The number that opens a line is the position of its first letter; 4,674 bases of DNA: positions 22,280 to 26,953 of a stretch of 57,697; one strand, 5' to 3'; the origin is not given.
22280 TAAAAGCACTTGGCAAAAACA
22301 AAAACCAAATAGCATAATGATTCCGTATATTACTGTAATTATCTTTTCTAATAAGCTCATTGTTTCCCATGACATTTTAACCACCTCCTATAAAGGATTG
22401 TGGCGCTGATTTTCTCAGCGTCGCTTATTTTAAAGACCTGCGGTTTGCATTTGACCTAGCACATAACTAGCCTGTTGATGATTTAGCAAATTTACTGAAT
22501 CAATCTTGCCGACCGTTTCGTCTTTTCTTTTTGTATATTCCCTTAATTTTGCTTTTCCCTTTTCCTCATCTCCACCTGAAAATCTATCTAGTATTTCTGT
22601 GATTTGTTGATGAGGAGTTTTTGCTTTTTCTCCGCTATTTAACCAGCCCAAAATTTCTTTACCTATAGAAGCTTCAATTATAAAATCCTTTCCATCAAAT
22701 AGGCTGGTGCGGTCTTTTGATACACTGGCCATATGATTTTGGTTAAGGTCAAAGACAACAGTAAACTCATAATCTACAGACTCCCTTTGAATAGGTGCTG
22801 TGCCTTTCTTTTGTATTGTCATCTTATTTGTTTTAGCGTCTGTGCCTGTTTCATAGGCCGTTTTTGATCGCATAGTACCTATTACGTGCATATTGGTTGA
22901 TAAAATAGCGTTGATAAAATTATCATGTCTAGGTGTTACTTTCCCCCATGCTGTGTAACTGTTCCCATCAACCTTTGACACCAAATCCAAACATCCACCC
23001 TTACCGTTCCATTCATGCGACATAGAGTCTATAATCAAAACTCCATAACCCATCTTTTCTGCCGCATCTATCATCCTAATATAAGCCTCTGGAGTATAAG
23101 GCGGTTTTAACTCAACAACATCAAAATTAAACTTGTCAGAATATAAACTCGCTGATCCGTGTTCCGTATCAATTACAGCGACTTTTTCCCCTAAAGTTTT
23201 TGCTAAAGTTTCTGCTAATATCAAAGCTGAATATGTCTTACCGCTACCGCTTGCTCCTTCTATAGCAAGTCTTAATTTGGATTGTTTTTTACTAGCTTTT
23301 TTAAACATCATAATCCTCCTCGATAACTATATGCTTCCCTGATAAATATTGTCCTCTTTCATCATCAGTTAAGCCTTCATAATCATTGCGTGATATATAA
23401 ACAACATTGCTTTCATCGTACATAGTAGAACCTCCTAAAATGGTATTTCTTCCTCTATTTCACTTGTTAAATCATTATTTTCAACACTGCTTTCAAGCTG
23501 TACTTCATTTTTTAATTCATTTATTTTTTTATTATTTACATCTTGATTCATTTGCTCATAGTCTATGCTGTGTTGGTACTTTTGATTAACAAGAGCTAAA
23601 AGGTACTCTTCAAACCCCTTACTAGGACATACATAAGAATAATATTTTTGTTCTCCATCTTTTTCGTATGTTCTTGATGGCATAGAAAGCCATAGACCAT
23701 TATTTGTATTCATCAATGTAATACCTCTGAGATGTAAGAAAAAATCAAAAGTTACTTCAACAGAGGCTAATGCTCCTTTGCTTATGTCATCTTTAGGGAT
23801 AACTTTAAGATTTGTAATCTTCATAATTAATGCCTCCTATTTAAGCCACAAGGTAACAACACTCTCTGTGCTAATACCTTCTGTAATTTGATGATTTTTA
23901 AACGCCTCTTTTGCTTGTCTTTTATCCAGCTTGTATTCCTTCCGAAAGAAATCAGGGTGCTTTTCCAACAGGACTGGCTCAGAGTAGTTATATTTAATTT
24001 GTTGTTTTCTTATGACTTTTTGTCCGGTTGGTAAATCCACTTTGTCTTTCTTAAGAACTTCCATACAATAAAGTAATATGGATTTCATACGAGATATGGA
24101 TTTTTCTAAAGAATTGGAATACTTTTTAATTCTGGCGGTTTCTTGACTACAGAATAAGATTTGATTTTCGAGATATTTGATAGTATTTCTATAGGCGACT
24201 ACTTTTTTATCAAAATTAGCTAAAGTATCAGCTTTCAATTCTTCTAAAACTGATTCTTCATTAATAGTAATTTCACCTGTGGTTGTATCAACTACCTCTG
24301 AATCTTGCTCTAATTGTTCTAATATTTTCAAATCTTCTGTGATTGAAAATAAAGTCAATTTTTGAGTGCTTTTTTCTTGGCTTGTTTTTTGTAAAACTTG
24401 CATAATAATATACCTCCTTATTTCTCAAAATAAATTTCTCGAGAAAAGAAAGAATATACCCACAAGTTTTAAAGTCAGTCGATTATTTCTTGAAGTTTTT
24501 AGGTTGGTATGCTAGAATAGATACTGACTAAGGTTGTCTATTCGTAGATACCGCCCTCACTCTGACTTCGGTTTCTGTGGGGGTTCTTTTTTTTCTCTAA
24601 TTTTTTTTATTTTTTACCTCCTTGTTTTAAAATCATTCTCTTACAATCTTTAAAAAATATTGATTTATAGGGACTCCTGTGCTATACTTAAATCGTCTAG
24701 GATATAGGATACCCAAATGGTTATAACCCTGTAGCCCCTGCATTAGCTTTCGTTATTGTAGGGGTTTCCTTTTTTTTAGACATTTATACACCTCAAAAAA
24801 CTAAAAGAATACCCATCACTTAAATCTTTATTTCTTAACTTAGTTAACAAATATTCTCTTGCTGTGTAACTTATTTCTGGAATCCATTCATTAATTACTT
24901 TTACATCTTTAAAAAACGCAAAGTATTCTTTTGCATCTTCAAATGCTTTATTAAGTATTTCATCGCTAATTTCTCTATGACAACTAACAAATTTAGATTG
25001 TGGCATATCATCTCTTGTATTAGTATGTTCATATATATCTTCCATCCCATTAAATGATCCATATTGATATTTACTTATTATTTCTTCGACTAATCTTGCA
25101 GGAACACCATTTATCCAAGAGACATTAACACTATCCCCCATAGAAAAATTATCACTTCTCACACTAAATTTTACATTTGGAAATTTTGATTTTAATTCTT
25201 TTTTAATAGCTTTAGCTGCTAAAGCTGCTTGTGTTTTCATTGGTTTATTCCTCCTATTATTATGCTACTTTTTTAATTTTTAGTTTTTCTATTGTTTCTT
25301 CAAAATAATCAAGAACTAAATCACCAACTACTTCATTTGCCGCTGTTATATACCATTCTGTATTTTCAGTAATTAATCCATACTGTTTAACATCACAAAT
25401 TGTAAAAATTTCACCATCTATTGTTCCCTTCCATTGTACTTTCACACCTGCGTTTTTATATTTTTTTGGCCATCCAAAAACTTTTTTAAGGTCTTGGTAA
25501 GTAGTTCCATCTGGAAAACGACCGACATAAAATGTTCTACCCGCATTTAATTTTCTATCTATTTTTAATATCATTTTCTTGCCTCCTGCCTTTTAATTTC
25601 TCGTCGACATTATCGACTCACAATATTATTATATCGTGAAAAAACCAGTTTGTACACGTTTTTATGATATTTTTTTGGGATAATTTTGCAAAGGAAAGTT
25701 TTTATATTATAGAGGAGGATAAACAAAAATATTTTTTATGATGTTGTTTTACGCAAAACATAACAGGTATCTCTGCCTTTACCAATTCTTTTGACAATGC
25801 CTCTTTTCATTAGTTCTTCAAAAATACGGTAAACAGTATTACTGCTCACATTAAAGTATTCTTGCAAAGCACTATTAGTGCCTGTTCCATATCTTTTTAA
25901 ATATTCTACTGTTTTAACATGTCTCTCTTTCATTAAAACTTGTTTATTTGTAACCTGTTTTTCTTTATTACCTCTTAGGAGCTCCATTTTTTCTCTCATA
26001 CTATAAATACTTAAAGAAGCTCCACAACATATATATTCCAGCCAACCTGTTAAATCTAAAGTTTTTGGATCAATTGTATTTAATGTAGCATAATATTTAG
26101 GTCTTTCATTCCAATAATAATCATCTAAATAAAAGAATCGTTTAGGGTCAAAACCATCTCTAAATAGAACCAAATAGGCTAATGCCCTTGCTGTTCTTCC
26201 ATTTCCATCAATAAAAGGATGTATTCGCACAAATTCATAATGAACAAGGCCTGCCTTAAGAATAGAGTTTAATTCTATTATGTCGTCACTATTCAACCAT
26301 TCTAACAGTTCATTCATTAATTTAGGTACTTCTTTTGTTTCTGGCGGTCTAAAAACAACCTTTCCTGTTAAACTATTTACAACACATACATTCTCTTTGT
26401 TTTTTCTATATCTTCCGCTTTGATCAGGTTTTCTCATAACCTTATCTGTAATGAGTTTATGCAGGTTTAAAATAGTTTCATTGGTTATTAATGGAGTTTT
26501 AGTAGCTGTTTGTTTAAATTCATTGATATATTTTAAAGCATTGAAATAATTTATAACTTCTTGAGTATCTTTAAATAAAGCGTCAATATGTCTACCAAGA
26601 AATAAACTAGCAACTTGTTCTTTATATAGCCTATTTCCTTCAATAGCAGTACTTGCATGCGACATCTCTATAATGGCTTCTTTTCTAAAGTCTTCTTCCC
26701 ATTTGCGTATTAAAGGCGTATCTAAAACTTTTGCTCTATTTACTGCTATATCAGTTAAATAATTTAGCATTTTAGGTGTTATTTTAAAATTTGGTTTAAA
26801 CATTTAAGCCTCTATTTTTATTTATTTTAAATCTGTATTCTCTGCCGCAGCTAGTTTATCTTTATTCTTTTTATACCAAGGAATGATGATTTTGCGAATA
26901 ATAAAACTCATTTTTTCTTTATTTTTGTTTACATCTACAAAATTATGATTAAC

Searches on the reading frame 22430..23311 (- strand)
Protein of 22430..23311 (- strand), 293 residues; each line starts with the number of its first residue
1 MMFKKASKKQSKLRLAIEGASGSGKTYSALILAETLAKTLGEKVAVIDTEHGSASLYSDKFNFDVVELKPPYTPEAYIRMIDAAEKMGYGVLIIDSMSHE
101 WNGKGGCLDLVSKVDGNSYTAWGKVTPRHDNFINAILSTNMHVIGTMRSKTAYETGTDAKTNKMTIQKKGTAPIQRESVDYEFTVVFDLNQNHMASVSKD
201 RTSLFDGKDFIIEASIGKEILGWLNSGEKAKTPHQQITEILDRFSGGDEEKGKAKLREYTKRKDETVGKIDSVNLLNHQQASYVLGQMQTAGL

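Call 8: search_protein_families(library=phrogs, proteins=[window:22430-23311:-])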
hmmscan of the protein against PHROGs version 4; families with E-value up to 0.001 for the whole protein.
window:22430-23311:- (293 aa): 3 families
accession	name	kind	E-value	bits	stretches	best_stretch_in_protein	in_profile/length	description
phrog_1366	-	unknown function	9.5e-88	295.6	1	1-271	3-276/307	-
phrog_124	-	DNA, RNA and nucleotide metabolism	4.9e-10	40.3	1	1-236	27-270/382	Sak4-like ssDNA annealing protein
phrog_6891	-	other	0.00074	20.2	0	14-54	44-82/310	ATPase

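Call 80: search_dna_similar(query=window:22430-23311:-, collection=phages, mode=protein, max_rows=12)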
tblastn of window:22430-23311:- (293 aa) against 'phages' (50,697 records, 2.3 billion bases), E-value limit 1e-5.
Records with a match: 417; places in all: 418; records where one place covers at least 80% of the query: 22.
Best place of each record, by identity: <60% 417.
By first word of the organism name: Vibrio 172; Mycobacterium 87; Salmonella 25; Acinetobacter 19; Escherichia 19; Klebsiella 18; Arthrobacter 14; Xanthomonas 10; Bacillus 8; Gordonia 7; and 17 more.
By host as written in the record: - 167; Mycobacterium smegmatis mc2 155 55; Escherichia coli 13; Arthrobacter sp. ATCC 21022 11; Klebsiella pneumoniae 9; Xanthomonas campestris pv. campestris GBBC 1419 8; Vibrio cyclitrophicus 7; Mycobacterium smegmatis mc2155 6; and 83 more.
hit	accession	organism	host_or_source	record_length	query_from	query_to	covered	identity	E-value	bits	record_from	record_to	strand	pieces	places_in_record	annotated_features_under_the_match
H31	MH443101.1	Erwinia phage vB_EhrS_59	Erwinia horticola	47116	1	236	81%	51.4%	3e-71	243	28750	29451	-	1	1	RecA-like recombination and repair protein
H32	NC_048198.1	Erwinia phage vB_EhrS_59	Erwinia horticola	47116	1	236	81%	51.4%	3e-71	243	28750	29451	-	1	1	ATP-binding protein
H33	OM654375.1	Pseudomonas phage vB_PcuM_ KLEP17-4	Pseudomonas cuatrocienegasensis strain ...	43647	2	227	77%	52.6%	3e-69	238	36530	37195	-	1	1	AAA-ATPase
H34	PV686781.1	Alicyclobacillus phage MMB025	Alicyclobacillus acidoterrestris MMB007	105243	3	275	93%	42.1%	4e-52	189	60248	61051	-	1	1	DarB-like antirestriction protein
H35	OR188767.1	Acinetobacter phage BUCTT20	Acinetobacter baumannii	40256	3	227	77%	49.6%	2e-64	224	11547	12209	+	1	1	ATP-binding protein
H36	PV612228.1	Acinetobacter phage LPAB65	Acinetobacter baumannii LAB16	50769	3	227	77%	49.6%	2e-64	224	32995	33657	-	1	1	hypothetical protein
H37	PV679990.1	Acinetobacter phage LPAB85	Acinetobacter baumannii LAB7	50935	3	227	77%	49.6%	2e-64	224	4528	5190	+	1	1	hypothetical protein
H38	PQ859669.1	Acinetobacter phage phi1_092021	Acinetobacter baumannii 090888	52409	3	227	77%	49.6%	2e-64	224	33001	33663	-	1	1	DarB-like antirestriction protein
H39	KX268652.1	Acinetobacter phage vB_AbaS_TRS1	Acinetobacter baumannii A118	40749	3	227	77%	49.6%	3e-64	224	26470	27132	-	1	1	putative RecA-like recombination and repairprotein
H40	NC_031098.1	Acinetobacter phage vB_AbaS_TRS1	Acinetobacter baumannii A118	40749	3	227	77%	49.6%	3e-64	224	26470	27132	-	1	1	AAA family ATPase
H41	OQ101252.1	Acinetobacter phage Aclw_8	Acinetobacter baumannii 703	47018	3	227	77%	48.9%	1e-63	222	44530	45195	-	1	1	putative RecA-like recombination and repairprotein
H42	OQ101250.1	Acinetobacter phage Acba_1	Acinetobacter baumannii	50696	3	227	77%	48.9%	1e-63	222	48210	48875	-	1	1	putative RecA-like recombination and repairprotein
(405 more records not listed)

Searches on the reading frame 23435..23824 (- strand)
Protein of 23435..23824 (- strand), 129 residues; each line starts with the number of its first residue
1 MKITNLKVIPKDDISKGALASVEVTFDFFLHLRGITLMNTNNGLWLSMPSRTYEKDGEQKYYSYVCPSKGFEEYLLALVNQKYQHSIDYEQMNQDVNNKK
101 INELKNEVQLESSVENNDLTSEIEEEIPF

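Call 5: search_protein_families(library=pfam, proteins=[window:23435-23824:-])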
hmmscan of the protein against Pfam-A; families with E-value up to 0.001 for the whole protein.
window:23435-23824:- (129 aa): 1 family
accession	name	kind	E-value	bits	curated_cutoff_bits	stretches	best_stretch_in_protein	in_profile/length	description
PF04026.17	SpoVG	-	1.2e-07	32.2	29.6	1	1-84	1-81/82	SpoVG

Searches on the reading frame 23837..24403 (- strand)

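Call 5: search_protein_families(library=pfam, proteins=[window:23837-24403:-])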
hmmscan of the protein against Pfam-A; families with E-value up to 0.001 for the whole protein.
window:23837-24403:- (188 aa): 1 family
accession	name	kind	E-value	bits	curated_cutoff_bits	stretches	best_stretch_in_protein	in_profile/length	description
PF05565.16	Sipho_Gp157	-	7.6e-12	46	28.6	1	17-179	1-153/162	Siphovirus Gp157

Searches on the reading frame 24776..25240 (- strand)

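Call 5: search_protein_families(library=pfam, proteins=[window:24776-25240:-])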
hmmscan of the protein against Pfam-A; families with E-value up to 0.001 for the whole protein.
window:24776-25240:- (154 aa): 1 family
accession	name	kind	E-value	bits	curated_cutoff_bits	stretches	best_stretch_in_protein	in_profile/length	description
PF18847.6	LPD29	-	1e-19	71.4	27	1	6-91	4-92/93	Large polyvalent protein associated domain 29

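Call 56: search_protein_families(library=phrogs, max_evalue=0.01, proteins=[window:24776-25240:-])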
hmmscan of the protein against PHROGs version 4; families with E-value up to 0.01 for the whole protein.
window:24776-25240:- (154 aa): 1 family
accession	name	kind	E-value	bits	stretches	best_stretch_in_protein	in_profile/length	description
phrog_15549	-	unknown function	4.3e-18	66.7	1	8-134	15-135/172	-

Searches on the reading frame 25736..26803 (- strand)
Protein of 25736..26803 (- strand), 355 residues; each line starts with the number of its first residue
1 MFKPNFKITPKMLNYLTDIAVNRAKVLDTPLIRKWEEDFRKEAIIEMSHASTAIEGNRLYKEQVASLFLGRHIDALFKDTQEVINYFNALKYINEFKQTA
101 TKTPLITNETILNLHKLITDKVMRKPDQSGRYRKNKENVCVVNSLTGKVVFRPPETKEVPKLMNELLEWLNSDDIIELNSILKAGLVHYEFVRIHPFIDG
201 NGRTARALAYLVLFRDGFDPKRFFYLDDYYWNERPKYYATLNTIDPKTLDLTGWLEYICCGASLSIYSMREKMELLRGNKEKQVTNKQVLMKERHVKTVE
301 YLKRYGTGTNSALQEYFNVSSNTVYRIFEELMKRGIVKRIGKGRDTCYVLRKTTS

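Call 5: search_protein_families(library=pfam, proteins=[window:25736-26803:-])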
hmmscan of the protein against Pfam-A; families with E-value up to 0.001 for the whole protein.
window:25736-26803:- (355 aa): 3 families
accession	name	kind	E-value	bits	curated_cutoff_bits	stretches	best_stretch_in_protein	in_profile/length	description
PF02661.23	Fic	-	7.9e-21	75.2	24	1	106-213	2-93/93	Fic/DOC family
PF01978.25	TrmB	-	2.8e-05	24.3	25.6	1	302-348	17-62/68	Sugar-specific transcriptional regulator TrmB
PF08220.18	HTH_DeoR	-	0.00028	21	21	0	294-340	1-47/57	DeoR-like helix-turn-helix domain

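Call 29: search_protein_families(library=ncbifam, max_evalue=0.00001, proteins=[window:25736-26803:-])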
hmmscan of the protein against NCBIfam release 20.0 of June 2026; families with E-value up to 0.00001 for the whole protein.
window:25736-26803:- (355 aa): 3 families
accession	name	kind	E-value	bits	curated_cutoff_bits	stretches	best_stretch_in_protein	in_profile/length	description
NF046030.1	ProtAdlyltaseSoFic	equivalog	3.1e-20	72.4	550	1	79-351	90-349/361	protein adenylyltransferase Fic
NF041381.1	XopAC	subfamily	1.8e-09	36.8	450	1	106-220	304-418/451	XopAC/AvrAC family type III secretion system effector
TIGR02613.1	mob_myst_B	hypoth_equivalog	2.1e-08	34.3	124.4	1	82-245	27-174/186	mobile mystery protein B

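Call 56: search_protein_families(library=phrogs, max_evalue=0.01, proteins=[window:25736-26803:-])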
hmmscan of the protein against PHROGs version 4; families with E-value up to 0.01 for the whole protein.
window:25736-26803:- (355 aa): 9 families
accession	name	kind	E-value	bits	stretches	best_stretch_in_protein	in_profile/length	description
phrog_5978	-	unknown function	1.4e-54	186.6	1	25-348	33-352/364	-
phrog_11900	-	unknown function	2e-26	93.9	1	38-220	8-182/230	-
phrog_13548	-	unknown function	4.1e-22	79.7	1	44-273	65-280/379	-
phrog_23170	-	unknown function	3.4e-12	47.4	1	83-252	21-181/191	-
phrog_1123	-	unknown function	2.1e-05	25.4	1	291-345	29-84/112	-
phrog_10690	-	unknown function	3e-05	24.2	1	83-245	176-329/346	-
phrog_678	-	DNA, RNA and nucleotide metabolism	0.0021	18.7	1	278-345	65-123/346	replication initiation O-like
phrog_577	-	moron, auxiliary metabolic gene and host takeover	0.0022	18.9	1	183-217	55-89/128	Doc-like toxin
phrog_12156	-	DNA, RNA and nucleotide metabolism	0.0061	16.3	1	284-351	414-481/485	DNA helicase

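Call 93: search_protein_families(library=padloc, max_evalue=0.001, proteins=[window:25736-26803:-])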
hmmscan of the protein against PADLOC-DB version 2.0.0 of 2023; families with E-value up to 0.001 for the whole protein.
window:25736-26803:- (355 aa): 8 families
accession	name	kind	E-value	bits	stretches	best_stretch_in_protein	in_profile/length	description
PDLC03963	SoFic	-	5.6e-56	188.5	1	44-352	57-353/361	-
PDLC04836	PDC-S04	-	1e-23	81.8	1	44-248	26-216/244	-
PDLC04840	PDC-S04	-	1.5e-19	68.6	1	36-213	4-175/227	-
PDLC04966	PDC-S24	-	3.6e-17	60.4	1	94-223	221-346/497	-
PDLC04837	PDC-S04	-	9.1e-17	59.1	1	45-208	27-178/234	-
PDLC04839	PDC-S04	-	9.5e-11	39.7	1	105-226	58-172/205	-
PDLC04838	PDC-S04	-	1.1e-05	23.3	1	158-218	103-167/209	-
PDLC01434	CasR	-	0.0009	17.1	0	291-345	126-179/191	"CAS-I,CAS-II,CAS-III,CAS-IV,CAS-V,CAS-VI; associated_signaling"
